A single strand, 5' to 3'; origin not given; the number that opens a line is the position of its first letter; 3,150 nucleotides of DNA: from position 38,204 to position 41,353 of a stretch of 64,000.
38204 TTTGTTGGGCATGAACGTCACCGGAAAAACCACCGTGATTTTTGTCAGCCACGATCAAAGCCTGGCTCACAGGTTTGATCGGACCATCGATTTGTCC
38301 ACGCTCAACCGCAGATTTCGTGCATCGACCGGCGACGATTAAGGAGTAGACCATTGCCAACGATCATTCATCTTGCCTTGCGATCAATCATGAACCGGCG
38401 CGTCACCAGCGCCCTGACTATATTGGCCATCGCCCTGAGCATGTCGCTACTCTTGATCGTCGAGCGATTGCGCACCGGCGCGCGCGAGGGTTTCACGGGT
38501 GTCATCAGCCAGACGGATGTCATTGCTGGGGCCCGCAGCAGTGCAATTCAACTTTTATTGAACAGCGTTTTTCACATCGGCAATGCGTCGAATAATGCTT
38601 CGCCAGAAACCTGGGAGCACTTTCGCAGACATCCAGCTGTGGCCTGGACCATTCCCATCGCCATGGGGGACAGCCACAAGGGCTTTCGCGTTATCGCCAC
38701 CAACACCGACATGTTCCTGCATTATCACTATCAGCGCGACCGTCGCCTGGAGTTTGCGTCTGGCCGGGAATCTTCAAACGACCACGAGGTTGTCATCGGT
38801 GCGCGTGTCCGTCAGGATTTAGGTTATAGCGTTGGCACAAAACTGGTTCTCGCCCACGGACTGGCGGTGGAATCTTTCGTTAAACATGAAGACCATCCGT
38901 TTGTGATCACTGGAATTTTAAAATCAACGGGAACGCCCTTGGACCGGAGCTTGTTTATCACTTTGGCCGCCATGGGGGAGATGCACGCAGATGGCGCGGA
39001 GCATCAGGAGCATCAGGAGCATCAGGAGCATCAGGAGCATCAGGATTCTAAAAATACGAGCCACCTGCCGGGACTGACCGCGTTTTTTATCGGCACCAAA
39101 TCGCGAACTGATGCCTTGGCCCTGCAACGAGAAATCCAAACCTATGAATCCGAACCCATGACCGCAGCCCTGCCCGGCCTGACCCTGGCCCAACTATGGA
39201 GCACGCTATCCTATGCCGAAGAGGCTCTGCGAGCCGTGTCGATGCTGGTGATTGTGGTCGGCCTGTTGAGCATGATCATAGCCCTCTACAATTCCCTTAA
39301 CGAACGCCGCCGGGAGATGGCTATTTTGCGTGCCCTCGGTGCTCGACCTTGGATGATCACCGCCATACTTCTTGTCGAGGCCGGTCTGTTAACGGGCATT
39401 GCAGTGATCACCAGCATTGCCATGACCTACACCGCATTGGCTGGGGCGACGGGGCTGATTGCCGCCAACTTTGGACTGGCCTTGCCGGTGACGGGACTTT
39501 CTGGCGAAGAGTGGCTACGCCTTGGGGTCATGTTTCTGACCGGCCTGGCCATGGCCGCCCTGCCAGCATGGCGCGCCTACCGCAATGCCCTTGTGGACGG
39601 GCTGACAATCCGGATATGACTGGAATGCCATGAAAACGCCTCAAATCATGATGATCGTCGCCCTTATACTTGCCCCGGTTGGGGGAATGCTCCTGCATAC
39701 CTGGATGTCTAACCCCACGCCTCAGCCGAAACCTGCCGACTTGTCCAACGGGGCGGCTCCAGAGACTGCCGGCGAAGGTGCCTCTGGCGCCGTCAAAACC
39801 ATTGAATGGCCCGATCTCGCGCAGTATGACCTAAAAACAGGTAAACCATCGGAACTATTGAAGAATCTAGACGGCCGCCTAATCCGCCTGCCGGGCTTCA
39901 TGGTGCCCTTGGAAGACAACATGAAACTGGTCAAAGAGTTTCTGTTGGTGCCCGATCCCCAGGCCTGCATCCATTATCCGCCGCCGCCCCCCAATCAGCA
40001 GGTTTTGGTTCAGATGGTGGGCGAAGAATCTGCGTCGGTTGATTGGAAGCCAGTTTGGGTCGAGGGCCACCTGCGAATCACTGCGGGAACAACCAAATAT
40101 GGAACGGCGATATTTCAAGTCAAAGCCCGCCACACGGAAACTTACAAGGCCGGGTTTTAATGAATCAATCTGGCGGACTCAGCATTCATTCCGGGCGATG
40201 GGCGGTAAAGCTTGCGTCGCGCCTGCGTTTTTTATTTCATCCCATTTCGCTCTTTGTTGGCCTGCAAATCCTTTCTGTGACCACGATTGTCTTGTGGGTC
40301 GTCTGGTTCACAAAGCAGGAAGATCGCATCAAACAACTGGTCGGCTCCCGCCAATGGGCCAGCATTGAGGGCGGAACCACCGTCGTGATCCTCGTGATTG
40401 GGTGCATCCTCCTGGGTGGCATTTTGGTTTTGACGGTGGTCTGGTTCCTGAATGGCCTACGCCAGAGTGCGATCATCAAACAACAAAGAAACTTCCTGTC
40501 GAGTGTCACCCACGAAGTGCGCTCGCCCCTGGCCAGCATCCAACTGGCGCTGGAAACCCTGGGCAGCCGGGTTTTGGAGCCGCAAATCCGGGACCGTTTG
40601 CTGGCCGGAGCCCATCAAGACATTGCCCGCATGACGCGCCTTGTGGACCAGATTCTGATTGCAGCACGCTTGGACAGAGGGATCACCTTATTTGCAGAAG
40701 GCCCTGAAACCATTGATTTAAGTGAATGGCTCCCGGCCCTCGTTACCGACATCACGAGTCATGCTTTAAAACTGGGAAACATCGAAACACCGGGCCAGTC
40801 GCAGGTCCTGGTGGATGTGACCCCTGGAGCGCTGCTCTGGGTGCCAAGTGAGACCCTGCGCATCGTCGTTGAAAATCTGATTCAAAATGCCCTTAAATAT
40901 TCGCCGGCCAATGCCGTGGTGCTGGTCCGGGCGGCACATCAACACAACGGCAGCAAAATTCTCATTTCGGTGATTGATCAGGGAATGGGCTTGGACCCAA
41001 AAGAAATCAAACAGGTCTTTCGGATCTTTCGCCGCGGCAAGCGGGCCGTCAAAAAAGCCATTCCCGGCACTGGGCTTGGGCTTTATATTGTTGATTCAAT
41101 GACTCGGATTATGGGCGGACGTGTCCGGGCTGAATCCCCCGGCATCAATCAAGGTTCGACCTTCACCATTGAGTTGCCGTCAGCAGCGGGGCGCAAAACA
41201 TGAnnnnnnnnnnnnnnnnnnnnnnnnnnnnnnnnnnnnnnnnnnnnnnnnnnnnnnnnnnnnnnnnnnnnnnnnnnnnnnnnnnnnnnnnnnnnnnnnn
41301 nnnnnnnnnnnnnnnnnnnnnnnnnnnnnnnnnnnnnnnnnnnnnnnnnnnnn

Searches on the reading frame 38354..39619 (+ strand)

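Call 11: search_protein_families(library=pfam, proteins=[window:38354-39619:+], max_evalue=0.001)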
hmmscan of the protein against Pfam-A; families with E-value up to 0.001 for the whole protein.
window:38354-39619:+ (421 aa): 2 families
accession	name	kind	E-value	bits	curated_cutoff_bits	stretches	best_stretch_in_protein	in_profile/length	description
PF12704.14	MacB_PCD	-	2e-11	45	27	1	19-263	1-206/207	MacB-like periplasmic core domain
PF02687.27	FtsX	-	2.1e-11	44.3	25.5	1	295-409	3-116/120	FtsX-like permease C-terminal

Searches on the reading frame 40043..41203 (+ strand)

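Call 11: search_protein_families(library=pfam, proteins=[window:40043-41203:+], max_evalue=0.001)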
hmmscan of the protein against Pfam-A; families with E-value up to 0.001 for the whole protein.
window:40043-41203:+ (386 aa): 2 families
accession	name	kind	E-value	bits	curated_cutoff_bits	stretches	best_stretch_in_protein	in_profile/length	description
PF02518.31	HATPase_c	-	1.6e-20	74.1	26.4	1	270-380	4-109/111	Histidine kinase-, DNA gyrase B-, and HSP90-like ATPase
PF00512.31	HisKA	-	6.6e-12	45.7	26.9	1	147-213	1-66/66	His Kinase A (phospho-acceptor) domain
